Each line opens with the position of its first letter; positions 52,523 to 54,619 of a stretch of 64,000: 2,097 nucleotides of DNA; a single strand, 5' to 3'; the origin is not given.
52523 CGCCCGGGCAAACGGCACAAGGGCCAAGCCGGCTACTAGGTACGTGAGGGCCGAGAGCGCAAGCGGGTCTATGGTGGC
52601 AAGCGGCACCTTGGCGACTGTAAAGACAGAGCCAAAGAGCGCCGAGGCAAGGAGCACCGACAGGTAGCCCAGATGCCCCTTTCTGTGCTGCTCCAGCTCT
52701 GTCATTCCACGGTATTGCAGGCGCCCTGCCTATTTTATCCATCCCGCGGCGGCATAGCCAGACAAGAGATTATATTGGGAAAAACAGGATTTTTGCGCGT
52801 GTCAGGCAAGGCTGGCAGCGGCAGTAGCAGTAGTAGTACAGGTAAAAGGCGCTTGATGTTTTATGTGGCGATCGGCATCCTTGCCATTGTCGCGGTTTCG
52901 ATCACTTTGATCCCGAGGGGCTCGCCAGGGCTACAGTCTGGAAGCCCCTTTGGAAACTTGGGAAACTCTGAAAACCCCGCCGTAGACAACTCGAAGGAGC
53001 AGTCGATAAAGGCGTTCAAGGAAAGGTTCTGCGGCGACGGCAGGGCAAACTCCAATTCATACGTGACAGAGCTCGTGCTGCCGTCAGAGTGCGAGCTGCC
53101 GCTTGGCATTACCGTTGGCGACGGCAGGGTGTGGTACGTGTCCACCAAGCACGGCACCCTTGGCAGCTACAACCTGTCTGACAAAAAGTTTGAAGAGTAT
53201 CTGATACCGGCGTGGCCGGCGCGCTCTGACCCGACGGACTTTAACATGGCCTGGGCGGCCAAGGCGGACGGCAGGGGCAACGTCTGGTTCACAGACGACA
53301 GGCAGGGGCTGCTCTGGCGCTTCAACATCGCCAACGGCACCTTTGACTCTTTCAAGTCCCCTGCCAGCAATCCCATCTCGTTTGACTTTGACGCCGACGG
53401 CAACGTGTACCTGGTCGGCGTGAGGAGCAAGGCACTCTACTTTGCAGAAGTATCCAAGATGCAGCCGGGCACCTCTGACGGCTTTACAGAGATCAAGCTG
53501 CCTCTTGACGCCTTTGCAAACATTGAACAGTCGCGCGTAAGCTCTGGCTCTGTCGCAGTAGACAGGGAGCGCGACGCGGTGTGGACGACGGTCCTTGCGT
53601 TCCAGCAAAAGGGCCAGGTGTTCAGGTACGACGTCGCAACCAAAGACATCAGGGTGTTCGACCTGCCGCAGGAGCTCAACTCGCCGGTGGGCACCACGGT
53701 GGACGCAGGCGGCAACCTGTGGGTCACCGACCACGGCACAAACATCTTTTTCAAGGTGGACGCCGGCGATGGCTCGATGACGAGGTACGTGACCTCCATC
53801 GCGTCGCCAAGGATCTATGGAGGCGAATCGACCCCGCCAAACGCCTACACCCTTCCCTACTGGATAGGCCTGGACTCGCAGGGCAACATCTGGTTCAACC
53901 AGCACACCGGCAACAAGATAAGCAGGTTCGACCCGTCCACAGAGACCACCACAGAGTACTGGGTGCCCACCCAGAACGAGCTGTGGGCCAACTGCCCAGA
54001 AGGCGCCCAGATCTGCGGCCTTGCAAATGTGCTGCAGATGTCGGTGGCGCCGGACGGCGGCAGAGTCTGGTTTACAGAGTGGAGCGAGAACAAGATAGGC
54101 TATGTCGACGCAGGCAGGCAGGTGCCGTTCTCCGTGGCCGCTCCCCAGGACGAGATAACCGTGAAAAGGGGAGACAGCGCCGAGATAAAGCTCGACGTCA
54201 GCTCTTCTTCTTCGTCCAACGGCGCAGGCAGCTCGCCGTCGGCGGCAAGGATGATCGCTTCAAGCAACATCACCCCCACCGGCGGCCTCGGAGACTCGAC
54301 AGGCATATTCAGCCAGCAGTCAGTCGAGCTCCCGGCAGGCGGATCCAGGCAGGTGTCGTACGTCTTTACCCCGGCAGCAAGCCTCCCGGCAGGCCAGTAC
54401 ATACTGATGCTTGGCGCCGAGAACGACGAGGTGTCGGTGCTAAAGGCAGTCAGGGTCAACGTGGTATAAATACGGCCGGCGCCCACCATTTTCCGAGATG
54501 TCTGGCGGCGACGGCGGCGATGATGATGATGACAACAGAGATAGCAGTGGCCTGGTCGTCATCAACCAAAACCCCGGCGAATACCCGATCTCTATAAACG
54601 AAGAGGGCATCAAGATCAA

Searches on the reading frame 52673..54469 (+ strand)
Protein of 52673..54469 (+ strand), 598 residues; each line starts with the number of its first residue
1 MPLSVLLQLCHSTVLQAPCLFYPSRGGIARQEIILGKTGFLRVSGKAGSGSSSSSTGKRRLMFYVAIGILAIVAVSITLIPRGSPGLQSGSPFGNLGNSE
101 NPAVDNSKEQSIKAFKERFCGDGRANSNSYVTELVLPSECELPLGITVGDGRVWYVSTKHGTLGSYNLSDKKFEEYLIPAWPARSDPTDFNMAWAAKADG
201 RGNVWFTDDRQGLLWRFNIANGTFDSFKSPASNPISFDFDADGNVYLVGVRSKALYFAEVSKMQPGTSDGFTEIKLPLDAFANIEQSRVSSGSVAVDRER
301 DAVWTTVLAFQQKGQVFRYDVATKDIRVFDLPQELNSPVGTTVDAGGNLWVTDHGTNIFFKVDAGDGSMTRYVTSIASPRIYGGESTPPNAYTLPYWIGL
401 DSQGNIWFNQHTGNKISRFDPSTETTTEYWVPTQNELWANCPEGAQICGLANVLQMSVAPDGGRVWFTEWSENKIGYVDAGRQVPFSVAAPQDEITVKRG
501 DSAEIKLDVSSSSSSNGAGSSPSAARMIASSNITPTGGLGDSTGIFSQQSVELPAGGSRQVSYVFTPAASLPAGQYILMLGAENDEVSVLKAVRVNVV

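Call 61: search_protein_families(library=pfam, proteins=[window:52673-54469:+], max_evalue=0.00001)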
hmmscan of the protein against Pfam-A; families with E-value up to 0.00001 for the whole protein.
window:52673-54469:+ (598 aa): 3 families
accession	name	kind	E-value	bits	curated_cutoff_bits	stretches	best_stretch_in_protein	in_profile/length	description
PF24684.1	Vgb_lyase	-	4e-24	85.4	50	2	201-434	65-263/290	Virginiamycin B lyase family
PF08450.18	SGL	-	2.9e-10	40.6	26.3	0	400-434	191-225/246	SMP-30/Gluconolactonase/LRE-like region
PF21959.2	DUF6923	-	1.2e-06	29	27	0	307-387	102-182/234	Repeat of unknown function (DUF6923)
